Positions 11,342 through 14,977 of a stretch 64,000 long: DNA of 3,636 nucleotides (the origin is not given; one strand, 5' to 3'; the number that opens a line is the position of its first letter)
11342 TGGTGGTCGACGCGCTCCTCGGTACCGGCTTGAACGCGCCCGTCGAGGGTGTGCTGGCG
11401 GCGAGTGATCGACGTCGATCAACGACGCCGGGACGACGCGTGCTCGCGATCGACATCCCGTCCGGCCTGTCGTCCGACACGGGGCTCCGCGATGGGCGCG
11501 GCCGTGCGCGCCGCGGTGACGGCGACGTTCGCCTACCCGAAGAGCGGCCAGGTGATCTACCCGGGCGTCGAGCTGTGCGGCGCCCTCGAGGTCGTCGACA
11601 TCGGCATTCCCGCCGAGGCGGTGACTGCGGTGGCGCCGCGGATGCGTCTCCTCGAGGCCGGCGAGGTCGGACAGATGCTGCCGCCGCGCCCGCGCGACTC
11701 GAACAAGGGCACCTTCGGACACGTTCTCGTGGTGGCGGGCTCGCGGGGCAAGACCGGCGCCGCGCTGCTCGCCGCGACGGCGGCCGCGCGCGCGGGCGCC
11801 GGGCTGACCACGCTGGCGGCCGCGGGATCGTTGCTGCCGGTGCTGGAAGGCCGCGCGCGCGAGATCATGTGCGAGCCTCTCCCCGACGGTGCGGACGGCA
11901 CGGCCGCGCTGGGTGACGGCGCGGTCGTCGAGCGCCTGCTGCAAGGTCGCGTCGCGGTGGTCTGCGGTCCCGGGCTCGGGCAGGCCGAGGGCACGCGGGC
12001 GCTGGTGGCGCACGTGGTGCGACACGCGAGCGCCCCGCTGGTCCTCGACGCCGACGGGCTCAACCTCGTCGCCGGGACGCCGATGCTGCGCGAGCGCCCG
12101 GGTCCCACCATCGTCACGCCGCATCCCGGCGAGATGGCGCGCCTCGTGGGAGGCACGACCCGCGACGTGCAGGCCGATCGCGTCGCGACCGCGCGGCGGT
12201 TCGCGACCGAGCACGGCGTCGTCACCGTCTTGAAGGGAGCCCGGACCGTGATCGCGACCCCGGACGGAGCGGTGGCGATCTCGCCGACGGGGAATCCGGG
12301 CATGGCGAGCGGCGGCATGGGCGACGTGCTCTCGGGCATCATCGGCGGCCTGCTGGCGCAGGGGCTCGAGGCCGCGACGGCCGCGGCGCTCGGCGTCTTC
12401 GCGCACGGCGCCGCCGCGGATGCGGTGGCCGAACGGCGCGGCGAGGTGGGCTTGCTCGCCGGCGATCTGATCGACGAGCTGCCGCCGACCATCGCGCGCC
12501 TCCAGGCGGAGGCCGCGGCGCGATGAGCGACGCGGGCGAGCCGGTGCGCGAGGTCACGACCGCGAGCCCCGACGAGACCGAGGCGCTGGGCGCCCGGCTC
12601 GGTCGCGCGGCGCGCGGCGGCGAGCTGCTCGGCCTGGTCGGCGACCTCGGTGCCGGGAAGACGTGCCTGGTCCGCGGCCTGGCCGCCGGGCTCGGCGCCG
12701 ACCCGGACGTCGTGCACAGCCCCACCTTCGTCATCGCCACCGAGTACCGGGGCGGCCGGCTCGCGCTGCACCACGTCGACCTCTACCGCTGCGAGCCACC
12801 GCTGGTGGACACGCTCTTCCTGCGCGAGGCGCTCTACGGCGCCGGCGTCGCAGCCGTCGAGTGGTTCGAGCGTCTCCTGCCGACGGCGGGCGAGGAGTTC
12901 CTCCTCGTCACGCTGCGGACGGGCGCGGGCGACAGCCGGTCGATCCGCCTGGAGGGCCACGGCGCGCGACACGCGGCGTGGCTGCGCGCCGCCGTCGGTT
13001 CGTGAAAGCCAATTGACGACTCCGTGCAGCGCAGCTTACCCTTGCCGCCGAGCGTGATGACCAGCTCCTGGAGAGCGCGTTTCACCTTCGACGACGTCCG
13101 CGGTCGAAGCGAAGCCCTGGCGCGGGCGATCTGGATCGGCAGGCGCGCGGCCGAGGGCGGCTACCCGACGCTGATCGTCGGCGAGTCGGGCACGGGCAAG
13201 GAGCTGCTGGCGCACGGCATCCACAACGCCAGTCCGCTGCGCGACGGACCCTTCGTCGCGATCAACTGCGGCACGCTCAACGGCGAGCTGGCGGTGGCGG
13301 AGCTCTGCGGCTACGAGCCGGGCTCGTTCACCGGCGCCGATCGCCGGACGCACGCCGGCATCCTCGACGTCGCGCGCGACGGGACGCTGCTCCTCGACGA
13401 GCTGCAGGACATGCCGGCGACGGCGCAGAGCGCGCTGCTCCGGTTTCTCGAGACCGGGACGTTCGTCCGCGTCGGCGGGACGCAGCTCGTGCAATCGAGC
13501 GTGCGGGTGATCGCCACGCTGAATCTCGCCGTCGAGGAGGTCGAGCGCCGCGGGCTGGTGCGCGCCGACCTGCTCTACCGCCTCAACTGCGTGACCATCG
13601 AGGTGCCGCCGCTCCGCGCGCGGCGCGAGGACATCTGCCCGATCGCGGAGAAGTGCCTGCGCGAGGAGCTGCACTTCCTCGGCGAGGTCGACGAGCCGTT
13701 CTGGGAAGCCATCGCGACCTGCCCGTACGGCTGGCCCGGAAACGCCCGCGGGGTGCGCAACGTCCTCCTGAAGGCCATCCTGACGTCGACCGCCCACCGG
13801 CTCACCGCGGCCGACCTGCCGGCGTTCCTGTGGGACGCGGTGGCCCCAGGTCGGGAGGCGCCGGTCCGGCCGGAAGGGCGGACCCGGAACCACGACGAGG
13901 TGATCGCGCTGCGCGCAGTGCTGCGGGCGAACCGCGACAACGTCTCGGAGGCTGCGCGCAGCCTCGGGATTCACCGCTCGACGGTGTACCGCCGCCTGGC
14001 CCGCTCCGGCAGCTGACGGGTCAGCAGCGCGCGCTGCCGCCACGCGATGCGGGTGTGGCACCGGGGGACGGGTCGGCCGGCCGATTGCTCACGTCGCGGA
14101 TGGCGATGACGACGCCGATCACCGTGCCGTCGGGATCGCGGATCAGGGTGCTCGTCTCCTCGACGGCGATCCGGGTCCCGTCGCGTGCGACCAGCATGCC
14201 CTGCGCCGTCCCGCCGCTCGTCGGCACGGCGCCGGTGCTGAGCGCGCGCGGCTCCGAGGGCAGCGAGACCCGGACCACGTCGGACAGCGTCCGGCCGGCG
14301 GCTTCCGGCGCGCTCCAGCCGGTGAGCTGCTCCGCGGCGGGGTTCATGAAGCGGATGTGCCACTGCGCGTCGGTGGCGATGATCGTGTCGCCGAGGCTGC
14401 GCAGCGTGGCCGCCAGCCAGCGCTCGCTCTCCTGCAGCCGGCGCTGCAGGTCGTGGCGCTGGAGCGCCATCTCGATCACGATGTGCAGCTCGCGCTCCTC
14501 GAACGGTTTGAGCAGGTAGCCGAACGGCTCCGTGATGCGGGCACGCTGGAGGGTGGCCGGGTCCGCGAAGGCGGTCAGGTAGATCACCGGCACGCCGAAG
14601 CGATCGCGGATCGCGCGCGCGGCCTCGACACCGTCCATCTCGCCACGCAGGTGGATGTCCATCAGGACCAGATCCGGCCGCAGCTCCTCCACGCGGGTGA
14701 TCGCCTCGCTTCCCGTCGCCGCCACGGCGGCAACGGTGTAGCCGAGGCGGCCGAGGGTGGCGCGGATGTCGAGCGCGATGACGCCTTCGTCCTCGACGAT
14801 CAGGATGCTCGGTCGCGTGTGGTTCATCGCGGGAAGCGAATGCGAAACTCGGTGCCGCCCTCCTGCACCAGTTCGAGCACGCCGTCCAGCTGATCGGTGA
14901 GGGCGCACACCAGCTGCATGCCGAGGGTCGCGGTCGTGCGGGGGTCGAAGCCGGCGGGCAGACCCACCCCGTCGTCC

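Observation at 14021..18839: Group 1h/5-type [NiFe]-hydrogenase paralogue translationally coupled to a PAS histidine kinase and a REC-PAS regulator: candidate new kind of H2 sensor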

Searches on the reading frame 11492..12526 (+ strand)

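Call 57: search_protein_families(library=pfam, proteins=[window:11492-12526:+], max_evalue=0.001)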
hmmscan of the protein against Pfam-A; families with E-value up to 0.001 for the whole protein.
window:11492-12526:+ (344 aa): 1 family
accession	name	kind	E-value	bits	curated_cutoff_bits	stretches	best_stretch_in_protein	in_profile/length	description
PF01256.23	Carb_kinase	-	4e-59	200.5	27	1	78-331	1-241/242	NAD(P)H-hydrate dehydratase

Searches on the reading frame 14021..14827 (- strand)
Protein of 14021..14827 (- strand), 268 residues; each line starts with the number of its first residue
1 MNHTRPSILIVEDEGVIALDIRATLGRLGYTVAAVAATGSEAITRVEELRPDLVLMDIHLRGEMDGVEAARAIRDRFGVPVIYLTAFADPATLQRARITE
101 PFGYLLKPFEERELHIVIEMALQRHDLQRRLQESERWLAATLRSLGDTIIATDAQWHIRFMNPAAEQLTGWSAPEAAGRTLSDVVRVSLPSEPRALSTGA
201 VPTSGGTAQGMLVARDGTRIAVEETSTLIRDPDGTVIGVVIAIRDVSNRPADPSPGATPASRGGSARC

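Call 10: search_protein_families(library=pfam, proteins=[window:14021-14827:-], max_evalue=0.01)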
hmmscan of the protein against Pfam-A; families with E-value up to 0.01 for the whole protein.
window:14021-14827:- (268 aa): 5 families
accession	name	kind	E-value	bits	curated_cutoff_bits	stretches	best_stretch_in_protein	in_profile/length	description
PF00072.30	Response_reg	-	2.8e-22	79.4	30.2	1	8-118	1-110/111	Response regulator receiver domain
PF00989.32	PAS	-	1.6e-16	60.7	22.6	1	140-246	5-113/113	PAS fold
PF08448.16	PAS_4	-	2.8e-11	44.1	23.1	1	142-249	1-108/110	PAS fold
PF13426.13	PAS_9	-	2.3e-06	28.3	27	1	152-247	7-102/103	PAS domain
PF13188.13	PAS_8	-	5.6e-06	26.5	21.8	1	140-185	5-50/65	PAS domain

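Call 14: search_protein_families(library=ncbifam, proteins=[window:14021-14827:-], max_evalue=0.001)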
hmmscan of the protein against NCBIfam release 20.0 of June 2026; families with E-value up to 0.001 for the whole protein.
window:14021-14827:- (268 aa): 96 families (the best 25 are shown)
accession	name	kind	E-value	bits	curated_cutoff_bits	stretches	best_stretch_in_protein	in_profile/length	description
NF006623.1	PRK09191.1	subfamily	1.1e-28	100.7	240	1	4-124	136-254/258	PhyR family response regulator anti-anti-sigma factor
NF007298.0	PRK09776.1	equivalog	9.7e-22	76.7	1135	1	118-248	538-672/1111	diguanylate cyclase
NF008469.0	PRK11361.1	equivalog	1.5e-20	73.4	714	1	6-142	5-140/461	acetoacetate metabolism transcriptional regulator AtoC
TIGR00229.1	sensory_box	domain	4.3e-18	65.7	22.9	1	132-249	1-119/126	PAS domain S-box protein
NF041733.1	resp_reg_CseB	equivalog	8.3e-18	64.6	350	1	7-153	2-147/228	two-component system response regulator CseB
NF040534.1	resp_reg_YycF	equivalog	1.6e-17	63.6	340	1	8-136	3-129/231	response regulator YycF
NF040689.1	MtrAB_MtrA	equivalog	2.7e-16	59.6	300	1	8-127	1-118/219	MtrAB system response regulator MtrA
NF045944.1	ResRegRpaBCyano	equivalog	5.6e-16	58.6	330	1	9-132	1-122/229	response regulator transcription factor RpaB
NF009973.0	PRK13435.1-4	equivalog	1.7e-14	54.1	158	1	7-124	10-124/154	response regulator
NF008296.0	PRK11083.1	equivalog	8.7e-14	51.5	273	1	5-135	3-131/228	two-component system response regulator CreB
NF009971.0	PRK13435.1-2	subfamily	3.5e-13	49.6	151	1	8-119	3-110/141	response regulator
NF033120.0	vanR_FM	exception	3.9e-13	49.6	460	1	7-125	5-121/231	vancomycin resistance response regulator transcription factor, VanR-F/VanR-M family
NF008034.0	PRK10766.1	equivalog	4.5e-13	49.2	275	1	7-135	4-130/231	two-component system response regulator TorR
NF009974.0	PRK13435.1-6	equivalog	1e-12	47.9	171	1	7-87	7-87/155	response regulator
NF000402.1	vanR-B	exception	1.7e-12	47.2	480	1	8-125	5-120/219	vancomycin resistance response regulator transcription factor VanR-B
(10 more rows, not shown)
